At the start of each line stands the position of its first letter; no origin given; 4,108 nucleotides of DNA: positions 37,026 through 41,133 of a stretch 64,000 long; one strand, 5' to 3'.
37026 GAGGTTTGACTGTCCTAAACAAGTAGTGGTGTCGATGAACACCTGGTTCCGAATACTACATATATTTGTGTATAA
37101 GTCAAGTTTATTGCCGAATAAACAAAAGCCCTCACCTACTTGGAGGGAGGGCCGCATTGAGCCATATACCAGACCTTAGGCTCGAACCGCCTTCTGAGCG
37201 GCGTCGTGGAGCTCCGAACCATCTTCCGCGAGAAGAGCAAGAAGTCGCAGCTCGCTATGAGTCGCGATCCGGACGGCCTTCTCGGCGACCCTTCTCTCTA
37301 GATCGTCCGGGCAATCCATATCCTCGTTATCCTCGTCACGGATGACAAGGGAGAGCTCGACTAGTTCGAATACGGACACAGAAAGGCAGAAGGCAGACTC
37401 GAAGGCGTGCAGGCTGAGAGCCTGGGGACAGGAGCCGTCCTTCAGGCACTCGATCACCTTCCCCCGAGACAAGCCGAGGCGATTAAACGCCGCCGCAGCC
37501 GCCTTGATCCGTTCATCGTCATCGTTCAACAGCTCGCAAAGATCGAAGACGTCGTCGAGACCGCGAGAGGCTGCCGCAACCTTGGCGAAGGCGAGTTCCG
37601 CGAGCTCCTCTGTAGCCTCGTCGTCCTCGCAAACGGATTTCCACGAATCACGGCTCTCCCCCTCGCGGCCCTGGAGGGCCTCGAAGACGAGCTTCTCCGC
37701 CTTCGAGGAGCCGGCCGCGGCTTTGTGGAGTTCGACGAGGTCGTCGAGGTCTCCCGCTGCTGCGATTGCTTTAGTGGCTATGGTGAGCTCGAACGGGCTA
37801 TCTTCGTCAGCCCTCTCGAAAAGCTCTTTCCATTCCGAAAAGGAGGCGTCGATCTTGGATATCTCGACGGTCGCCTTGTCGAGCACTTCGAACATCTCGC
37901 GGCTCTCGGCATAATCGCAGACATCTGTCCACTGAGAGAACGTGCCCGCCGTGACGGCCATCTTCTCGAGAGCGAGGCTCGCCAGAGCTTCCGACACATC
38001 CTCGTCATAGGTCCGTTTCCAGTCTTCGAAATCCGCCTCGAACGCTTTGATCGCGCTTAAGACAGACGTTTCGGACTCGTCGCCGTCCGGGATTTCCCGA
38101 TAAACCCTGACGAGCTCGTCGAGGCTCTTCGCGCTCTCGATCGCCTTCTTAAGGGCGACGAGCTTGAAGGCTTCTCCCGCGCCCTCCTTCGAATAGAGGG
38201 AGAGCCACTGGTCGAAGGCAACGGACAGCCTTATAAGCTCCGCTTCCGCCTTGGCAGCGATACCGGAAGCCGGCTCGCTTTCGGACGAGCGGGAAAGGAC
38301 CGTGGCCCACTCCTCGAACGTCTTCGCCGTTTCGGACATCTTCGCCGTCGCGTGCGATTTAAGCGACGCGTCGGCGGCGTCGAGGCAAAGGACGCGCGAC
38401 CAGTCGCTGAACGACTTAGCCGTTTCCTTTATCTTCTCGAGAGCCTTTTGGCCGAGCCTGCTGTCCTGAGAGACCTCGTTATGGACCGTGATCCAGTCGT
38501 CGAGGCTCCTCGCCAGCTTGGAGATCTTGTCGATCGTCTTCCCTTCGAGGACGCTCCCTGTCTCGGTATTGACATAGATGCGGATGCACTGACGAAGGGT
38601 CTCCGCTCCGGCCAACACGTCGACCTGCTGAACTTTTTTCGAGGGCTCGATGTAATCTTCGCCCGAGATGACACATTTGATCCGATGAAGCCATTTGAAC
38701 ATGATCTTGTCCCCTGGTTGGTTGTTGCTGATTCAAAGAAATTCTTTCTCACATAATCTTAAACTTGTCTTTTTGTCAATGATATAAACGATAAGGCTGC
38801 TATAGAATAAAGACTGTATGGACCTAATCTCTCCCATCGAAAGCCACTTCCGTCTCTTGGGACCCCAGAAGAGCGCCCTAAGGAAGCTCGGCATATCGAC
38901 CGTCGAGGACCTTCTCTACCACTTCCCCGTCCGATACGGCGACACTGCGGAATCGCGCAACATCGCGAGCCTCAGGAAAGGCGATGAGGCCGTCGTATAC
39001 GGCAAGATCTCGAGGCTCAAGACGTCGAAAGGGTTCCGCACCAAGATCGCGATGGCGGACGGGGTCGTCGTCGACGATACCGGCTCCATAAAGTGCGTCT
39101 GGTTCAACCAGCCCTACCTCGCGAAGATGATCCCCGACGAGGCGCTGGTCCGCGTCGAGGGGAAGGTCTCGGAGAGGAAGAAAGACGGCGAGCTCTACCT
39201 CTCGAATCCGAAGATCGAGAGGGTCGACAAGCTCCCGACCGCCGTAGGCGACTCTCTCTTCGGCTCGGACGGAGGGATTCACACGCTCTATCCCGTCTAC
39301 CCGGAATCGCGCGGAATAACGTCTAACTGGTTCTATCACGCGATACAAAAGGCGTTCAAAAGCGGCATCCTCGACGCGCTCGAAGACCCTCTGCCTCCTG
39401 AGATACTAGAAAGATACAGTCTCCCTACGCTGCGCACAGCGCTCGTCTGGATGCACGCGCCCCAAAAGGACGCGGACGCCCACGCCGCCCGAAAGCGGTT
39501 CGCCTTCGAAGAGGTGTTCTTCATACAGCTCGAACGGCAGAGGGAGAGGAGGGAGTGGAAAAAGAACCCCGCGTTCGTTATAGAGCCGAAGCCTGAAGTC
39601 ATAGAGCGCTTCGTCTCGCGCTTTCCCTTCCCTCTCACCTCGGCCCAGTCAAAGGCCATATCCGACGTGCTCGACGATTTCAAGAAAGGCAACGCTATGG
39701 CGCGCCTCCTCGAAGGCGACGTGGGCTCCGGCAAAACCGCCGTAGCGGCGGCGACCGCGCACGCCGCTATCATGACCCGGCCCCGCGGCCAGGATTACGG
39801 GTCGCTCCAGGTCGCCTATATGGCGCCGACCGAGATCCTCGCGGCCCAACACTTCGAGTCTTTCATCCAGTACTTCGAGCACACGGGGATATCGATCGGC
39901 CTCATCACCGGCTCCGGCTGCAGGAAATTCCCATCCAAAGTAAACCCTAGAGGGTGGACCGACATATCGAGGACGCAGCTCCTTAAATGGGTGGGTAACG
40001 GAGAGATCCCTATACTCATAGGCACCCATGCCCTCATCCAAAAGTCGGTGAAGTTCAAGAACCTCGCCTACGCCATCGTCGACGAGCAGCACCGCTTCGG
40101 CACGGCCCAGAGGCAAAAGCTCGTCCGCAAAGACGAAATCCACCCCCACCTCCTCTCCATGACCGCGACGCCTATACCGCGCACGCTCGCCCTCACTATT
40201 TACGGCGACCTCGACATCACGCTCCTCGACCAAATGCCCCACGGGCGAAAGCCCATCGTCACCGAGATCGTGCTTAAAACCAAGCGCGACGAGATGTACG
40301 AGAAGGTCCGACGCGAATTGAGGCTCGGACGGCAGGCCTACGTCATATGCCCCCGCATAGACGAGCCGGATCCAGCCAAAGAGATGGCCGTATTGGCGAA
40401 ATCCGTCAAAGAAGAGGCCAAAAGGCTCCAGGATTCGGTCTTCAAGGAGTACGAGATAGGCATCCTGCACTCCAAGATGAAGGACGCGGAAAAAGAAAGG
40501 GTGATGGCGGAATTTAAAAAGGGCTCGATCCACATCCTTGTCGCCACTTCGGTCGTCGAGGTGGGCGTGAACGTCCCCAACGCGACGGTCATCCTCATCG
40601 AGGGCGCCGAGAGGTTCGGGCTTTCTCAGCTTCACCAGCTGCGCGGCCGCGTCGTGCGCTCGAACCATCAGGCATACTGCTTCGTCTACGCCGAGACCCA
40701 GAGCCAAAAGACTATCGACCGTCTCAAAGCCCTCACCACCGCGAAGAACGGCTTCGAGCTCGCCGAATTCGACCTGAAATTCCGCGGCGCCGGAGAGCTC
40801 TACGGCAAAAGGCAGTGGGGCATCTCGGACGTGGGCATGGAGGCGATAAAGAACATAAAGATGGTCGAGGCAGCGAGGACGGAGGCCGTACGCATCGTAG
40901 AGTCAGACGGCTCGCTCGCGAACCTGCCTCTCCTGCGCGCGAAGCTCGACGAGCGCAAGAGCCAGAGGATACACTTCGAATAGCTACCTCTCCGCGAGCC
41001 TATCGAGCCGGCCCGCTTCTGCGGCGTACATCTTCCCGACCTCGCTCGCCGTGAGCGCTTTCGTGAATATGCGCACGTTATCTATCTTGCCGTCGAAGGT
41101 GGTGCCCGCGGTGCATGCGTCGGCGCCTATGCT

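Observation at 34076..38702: Flotillin-NfeD operon coupled to a 508-aa acidic tandem-repeat protein with F..W cores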

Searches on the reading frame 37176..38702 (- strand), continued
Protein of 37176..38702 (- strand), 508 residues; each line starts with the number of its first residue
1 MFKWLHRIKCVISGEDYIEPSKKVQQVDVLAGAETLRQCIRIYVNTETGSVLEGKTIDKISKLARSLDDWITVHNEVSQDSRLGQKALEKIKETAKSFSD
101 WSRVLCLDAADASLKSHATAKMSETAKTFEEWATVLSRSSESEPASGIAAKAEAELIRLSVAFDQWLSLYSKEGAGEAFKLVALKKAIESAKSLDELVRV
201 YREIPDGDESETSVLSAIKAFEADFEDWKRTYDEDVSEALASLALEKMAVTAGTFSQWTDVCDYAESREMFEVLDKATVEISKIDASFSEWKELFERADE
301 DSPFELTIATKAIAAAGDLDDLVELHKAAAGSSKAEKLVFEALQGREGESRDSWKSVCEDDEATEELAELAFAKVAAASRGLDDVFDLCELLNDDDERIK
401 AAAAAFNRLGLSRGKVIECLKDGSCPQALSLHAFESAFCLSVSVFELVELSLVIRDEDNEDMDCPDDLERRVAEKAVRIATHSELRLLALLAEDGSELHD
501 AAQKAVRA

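Call 69: find_encoding_contigs(protein=P0008, flank=8000, max_places=1)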
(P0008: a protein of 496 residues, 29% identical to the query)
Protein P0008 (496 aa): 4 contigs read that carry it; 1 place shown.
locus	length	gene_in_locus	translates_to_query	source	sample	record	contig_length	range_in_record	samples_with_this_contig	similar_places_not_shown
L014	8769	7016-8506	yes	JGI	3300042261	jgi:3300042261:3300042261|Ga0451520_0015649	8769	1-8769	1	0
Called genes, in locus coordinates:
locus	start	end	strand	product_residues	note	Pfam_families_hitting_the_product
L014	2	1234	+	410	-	?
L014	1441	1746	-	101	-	-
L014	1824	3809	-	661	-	PF06480:FtsH_ext (weak), PF00004:AAA, PF17862:AAA_lid_3, PF01434:Peptidase_M41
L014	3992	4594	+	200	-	-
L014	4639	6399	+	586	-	PF01145:Band_7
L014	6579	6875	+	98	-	-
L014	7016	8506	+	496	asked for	-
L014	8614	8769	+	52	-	?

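Call 71: predict_structure(alignment_id=A2)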
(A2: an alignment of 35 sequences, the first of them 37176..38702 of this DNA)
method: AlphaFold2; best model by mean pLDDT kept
length: 508 residues; sequences in the alignment: 35
mean_pLDDT: 91.6   pTM: 0.71
mean pLDDT of the five models: 91.6, 90.2, 90.0, 89.8, 89.4
residues with pLDDT >= 90: 412; 70-90: 72; 50-70: 20; < 50: 4
segments of 3 or more residues with pLDDT < 50: 15-18
pLDDT, mean of each block of 10 residues (from residue 1): 65 55 79 96 95 96 97 95 96 97 92 92 95 90 79 88 91 85 93 97 94 96 97 92 96 95 93 91 95 95 95 97 97 95 95 97 95 96 95 92 95 94 89 94 94 79 81 95 96 91 95
secondary structure, 60 per line:
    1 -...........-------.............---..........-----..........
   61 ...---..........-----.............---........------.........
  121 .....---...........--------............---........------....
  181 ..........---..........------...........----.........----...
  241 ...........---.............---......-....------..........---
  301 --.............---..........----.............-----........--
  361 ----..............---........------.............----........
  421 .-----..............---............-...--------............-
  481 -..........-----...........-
elements in order: H2-12 H20-32 H36-45 H51-63 H67-76 H82-94 H98-105 H112-125 H129-139 H148-159 H163-170 H177-190 H194-203 H210-220 H225-233 H238-251 H255-267 H271-276 H278-281 H288-297 H303-315 H319-328 H333-345 H351-358 H365-378 H382-389 H396-408 H413-421 H427-440 H444-455 H468-479 H482-491 H497-507

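Call 74: fold_search(model_id=the predicted structure, library=pdb)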
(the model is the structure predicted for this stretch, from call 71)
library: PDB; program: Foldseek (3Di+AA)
matches with E <= 10: 1170; with E <= 0.001: 20
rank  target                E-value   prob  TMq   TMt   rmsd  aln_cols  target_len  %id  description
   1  8h6e_4G               1.9e-05  1.00  0.24  0.18  33.7       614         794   14  Cryo-EM structure of human exon-defined spliceosome in the late pre-B state. (released 2024-05-01)
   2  8h6k_4G               5.6e-05  1.00  0.33  0.24  29.6       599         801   13  Cryo-EM structure of human exon-defined spliceosome in the mature B state. (released 2024-05-01)
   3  8h6j_4G               5.8e-05  1.00  0.27  0.20  34.9       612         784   14  Cryo-EM structure of human exon-defined spliceosome in the mature pre-B state. (released 2024-05-01)
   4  8ga7                  5.8e-05  0.84  0.08  0.08  42.2       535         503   14  Geometrically programmable nanomaterial construction using regularized protein building blocks (released 2024-03-13)
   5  8r0a_N                2.5e-04  1.00  0.22  0.16  30.5       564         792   13  Cryo-EM structure of the cross-exon pre-B+5'ss complex (released 2024-05-22)
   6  6qw6_5J               4.6e-04  1.00  0.22  0.16  39.1       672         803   11  Structure of the human U5.U4/U6 tri-snRNP at 2.9A resolution. (released 2019-04-17)
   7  5lj3_S                4.7e-04  1.00  0.27  0.29  16.6       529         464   12  Structure of the core of the yeast spliceosome immediately after branching (released 2016-08-03)
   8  7mqa_LP               4.7e-04  1.00  0.21  0.19  35.1       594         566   14  Cryo-EM structure of the human SSU processome, state post-A1 (released 2021-09-22)
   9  8xi2_J                4.9e-04  1.00  0.24  0.22  24.1       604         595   12  Cryo-EM structure of the Chlamydomonas C* complex (released 2024-10-09)
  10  5o9z_G                5.1e-04  1.00  0.26  0.18  23.2       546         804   14  Cryo-EM structure of a pre-catalytic human spliceosome primed for activation (B complex) (released 2017-08-16)
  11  8qxd_N                5.5e-04  1.00  0.23  0.17  37.2       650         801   13  Cryo-EM structure of the cross-exon pre-B complex (released 2024-05-22)
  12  9ijj_AO               6.0e-04  0.98  0.14  0.14  34.0       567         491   11  In situ structure of the central apparatus in mouse sperm axoneme. (released 2025-06-04)
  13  7mq8_LP               6.2e-04  1.00  0.21  0.19  34.2       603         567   13  Cryo-EM structure of the human SSU processome, state pre-A1 (released 2021-09-22)
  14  8v3b_a                6.8e-04  0.87  0.10  0.12  32.6       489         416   12  Computational Designed Nanocage O43_129_+4 (released 2024-03-13)
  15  9b9g_D                7.0e-04  0.99  0.15  0.14  31.2       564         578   13  Structure of the PI4KA complex bound to Calcineurin (released 2024-09-11)
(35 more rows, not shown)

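Call 79: find_encoding_contigs(protein=P0023, flank=10000, max_places=1)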
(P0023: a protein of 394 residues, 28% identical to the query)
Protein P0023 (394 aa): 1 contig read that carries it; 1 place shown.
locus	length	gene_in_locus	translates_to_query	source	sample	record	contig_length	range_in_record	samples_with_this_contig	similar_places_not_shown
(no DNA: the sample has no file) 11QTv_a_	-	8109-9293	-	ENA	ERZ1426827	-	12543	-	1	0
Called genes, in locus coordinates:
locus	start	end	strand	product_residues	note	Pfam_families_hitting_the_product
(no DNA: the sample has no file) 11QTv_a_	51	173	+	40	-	-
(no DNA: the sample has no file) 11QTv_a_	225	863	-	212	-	PF13483:Lactamase_B_3, PF12706:Lactamase_B_2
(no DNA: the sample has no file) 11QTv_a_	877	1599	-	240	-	PF02535:Zip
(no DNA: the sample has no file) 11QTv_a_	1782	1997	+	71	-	-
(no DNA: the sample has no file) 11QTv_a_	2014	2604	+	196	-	PF00717:Peptidase_S24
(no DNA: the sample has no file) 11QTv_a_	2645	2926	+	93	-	-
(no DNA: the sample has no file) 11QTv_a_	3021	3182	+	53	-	-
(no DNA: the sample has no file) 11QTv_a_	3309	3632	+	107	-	PF01219:DAGK_prokar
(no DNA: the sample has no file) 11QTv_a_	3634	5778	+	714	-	PF09335:VTT_dom, PF01569:PAP2, PF14067:LssY_C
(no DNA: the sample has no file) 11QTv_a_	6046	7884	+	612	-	PF01145:Band_7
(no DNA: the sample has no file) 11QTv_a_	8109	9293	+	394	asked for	-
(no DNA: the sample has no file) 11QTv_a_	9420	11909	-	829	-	PF00004:AAA, PF00158:Sigma54_activat (weak), PF07724:AAA_2, PF07728:AAA_5, PF10431:ClpB_D2-small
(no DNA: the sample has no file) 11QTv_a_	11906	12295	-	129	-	-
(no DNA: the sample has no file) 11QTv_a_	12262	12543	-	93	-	?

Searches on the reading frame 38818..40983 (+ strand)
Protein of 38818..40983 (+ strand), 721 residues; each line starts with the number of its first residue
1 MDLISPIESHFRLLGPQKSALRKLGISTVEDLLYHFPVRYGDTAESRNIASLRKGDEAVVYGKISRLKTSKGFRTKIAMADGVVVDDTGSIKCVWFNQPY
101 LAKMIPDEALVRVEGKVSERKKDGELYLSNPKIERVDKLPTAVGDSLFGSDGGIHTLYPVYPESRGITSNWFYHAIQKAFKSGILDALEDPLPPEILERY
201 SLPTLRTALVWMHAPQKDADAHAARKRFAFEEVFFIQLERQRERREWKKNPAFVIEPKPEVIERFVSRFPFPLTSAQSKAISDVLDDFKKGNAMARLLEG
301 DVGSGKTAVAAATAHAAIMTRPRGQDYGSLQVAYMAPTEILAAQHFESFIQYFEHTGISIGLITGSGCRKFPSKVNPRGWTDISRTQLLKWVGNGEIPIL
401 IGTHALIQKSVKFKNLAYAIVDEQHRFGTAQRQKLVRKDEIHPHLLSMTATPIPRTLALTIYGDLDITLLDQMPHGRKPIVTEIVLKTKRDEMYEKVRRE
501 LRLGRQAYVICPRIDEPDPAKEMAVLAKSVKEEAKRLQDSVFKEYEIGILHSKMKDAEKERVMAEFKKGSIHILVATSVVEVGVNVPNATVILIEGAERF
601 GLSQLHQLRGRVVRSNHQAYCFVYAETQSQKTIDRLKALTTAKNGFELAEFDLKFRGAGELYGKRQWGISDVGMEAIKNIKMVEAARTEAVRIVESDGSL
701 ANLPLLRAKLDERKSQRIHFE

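Call 3: search_protein_families(library=pfam, proteins=[window:38818-40983:+], max_evalue=1)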
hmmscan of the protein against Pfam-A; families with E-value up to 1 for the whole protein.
window:38818-40983:+ (721 aa): 11 families
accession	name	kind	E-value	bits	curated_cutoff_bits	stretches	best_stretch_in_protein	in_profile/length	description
PF00270.35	DEAD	-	5.3e-22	78.8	26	1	274-457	1-164/167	DEAD/DEAH box helicase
PF00271.37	Helicase_C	-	2.5e-18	66.8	23.5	1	504-615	15-109/110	Helicase conserved C-terminal domain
PF17191.10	RecG_wedge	-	3.8e-17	62.8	23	1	15-139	9-131/162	RecG wedge domain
PF04851.21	ResIII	-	1.1e-11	45.4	22.5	1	272-452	3-162/164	Type III restriction enzyme, res subunit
PF01336.31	tRNA_anti-codon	-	9.5e-10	38.7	27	1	59-134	2-73/75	OB-fold nucleic acid binding domain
PF19833.4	RecG_dom3_C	-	1.3e-07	32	26.8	1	644-702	3-65/87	ATP-dependent DNA helicase RecG, domain 3, C-terminal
PF22590.2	Cas3-like_C_2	-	6.9e-05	23.5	27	1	532-616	17-105/106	CRISPR-associated nuclease/helicase Cas3, C-terminal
PF13191.12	AAA_16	-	0.015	16.2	32.6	1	276-324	7-60/167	AAA ATPase domain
PF13604.12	AAA_30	-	0.029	14.5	27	1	274-344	3-61/191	AAA domain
PF10923.14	BrxC_BrxD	-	0.065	12.6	22.2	1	276-317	32-73/414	BREX system ATP-binding protein BrxC/D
PF09400.15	DUF2002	-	0.16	12.3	23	1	485-531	26-70/110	Protein of unknown function (DUF2002)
